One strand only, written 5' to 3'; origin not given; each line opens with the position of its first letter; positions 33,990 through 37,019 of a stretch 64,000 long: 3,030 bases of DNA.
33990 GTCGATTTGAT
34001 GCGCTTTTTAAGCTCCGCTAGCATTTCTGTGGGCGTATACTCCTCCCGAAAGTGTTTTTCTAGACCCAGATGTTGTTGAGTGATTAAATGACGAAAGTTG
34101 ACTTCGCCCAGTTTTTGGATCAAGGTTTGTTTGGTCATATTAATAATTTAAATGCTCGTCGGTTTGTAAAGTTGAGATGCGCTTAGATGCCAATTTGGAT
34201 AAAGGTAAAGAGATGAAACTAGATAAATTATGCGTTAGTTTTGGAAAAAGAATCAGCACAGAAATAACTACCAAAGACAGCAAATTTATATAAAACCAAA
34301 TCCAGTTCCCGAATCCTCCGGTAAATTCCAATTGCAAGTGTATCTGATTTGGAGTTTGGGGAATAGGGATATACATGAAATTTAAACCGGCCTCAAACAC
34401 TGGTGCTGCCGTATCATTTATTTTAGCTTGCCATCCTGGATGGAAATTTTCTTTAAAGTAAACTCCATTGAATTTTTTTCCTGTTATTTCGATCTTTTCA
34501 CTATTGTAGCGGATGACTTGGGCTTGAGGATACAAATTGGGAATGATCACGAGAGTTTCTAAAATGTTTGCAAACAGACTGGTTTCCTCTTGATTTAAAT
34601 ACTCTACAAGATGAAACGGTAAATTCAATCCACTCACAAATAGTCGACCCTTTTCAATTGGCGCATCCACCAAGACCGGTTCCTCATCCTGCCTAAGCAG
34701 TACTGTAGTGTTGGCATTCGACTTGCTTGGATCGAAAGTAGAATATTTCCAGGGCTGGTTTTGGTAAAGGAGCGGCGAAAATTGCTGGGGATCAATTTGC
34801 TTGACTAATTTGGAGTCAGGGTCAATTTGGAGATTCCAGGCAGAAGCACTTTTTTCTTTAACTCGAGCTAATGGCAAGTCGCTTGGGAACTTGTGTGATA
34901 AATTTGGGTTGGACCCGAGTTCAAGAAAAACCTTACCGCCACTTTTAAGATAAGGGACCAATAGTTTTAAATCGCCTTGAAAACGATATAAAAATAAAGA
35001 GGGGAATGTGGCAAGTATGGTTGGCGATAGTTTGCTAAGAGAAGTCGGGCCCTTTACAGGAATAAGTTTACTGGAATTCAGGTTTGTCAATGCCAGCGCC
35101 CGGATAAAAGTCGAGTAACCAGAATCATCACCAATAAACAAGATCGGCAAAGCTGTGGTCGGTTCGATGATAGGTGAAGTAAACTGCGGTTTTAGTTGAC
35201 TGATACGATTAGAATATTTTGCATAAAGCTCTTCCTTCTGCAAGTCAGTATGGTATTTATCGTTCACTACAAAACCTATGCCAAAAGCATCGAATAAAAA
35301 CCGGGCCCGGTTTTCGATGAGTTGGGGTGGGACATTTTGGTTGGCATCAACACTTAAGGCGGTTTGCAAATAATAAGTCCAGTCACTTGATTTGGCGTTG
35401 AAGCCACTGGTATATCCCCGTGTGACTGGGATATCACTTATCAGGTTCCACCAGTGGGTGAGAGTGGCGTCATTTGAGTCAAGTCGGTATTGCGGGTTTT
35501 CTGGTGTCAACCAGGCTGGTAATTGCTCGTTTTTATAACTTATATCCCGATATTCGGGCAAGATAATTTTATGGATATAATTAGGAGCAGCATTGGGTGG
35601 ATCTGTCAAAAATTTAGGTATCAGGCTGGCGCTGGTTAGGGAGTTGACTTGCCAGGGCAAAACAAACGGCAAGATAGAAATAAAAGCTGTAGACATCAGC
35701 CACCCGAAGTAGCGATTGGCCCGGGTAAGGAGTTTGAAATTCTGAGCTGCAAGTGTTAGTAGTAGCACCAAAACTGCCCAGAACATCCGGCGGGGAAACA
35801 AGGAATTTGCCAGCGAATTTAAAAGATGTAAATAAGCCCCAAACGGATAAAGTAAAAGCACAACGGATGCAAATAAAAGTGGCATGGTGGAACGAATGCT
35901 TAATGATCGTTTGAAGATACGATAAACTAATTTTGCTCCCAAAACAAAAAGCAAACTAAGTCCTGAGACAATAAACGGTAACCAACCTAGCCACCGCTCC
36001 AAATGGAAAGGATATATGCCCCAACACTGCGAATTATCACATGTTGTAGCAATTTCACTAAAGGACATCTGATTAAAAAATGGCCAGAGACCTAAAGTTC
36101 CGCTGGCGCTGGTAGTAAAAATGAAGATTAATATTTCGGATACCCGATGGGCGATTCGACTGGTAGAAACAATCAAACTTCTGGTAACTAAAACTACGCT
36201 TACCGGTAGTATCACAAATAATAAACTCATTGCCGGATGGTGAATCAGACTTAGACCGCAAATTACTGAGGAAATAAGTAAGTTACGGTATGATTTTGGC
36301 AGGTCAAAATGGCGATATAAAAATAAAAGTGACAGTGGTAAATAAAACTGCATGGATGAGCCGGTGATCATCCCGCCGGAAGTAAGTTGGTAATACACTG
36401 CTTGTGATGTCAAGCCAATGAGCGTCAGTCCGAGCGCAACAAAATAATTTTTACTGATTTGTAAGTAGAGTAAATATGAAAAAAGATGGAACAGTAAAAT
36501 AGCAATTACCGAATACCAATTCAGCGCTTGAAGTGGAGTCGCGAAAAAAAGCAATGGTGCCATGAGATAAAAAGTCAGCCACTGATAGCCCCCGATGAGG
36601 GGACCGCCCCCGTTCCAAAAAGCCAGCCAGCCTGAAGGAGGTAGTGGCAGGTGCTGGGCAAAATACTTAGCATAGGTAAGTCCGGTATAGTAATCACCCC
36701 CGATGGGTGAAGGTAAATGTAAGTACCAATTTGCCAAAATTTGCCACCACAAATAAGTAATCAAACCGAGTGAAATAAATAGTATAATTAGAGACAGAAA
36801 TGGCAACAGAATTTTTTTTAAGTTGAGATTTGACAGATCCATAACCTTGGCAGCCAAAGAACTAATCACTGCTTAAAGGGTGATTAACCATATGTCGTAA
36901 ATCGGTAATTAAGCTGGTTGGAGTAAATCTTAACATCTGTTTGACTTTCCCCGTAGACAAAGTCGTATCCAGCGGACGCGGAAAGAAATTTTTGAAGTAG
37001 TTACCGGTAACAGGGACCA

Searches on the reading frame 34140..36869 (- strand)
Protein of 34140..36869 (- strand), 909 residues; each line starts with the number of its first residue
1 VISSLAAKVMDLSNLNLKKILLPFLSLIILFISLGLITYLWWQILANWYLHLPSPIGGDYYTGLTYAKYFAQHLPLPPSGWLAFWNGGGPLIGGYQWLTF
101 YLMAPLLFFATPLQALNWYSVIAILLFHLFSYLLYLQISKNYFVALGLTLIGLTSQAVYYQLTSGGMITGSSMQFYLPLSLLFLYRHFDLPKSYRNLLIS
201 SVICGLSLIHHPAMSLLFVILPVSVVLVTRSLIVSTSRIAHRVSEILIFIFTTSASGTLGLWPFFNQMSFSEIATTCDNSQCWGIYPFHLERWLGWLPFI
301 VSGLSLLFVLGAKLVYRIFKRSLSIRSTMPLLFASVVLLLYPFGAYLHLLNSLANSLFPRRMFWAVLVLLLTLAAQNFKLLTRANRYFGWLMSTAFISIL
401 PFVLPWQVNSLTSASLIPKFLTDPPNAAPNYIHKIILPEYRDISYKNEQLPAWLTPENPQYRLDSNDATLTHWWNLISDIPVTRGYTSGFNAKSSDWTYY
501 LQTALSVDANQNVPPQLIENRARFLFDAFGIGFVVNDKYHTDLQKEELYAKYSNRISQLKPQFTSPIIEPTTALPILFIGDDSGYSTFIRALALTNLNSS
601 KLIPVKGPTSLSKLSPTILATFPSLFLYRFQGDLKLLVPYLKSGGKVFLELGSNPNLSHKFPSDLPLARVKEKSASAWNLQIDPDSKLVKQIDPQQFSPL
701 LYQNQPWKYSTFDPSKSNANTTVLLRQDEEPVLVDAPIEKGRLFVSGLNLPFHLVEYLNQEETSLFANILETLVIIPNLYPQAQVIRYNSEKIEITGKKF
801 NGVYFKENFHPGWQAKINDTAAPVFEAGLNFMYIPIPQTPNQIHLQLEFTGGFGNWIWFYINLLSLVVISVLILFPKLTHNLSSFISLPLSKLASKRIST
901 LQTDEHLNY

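Call 6: search_protein_families(library=pfam, proteins=[window:34140-36869:-], max_evalue=1)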
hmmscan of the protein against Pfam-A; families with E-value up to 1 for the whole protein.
window:34140-36869:- (909 aa): 1 family
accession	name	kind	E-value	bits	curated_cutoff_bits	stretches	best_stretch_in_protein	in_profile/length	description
PF11674.13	DUF3270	-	0.87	10.3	25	1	857-901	37-81/86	Protein of unknown function (DUF3270)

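Call 7: search_protein_families(library=ncbifam, proteins=[window:34140-36869:-], max_evalue=1)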
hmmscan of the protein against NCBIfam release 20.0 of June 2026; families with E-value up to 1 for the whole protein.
window:34140-36869:- (909 aa): 0 families

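Call 73: find_homologous_proteins(query=window:34140-36866:-)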
Query window:34140-36866:- (908 aa): 18 proteins with E <= 0.001 among 8000 candidates.
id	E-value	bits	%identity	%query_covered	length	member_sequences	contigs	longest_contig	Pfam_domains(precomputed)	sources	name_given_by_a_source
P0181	0.0e+0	2033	100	99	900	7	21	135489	-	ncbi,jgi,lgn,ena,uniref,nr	ncbi:MAG: hypothetical protein UV61_C0003G0044 [Candidatus Gottesmanbacteria bacterium GW2011_GWB1_4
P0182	1.9e-282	958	48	98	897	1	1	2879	-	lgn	-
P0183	3.0e-278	944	49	97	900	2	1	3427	-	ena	-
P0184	5.6e-253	860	46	98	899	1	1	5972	-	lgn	-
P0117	1.1e-250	852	44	97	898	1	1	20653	-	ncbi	-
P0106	1.3e-245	836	44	99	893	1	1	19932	-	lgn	-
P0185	2.4e-240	818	44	98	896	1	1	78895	-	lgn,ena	-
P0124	3.6e-234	798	44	96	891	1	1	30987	-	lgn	-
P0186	5.0e-228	777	41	98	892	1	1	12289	-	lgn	-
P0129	5.3e-222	758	40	98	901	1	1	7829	-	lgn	-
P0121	5.3e-215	734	42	97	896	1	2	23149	-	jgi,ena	-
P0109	2.6e-165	570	38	93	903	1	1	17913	-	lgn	-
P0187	1.6e-156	541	35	95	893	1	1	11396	-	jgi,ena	-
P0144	2.1e-142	494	34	93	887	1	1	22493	-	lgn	-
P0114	8.3e-134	466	32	94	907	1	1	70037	-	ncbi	-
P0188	1.1e-56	210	27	90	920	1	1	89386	PF10131.16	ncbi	-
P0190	1.7e-21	94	24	85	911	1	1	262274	PF10131.16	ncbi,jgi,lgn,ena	ncbi:MAG: 6-pyruvoyl-tetrahydropterin synthase-related protein [Patescibacteria group bacterium]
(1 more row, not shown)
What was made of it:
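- Checked: Databases annotate C as 900 aa starting MDLSNL, which is the ATG at 36842 (call 73).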
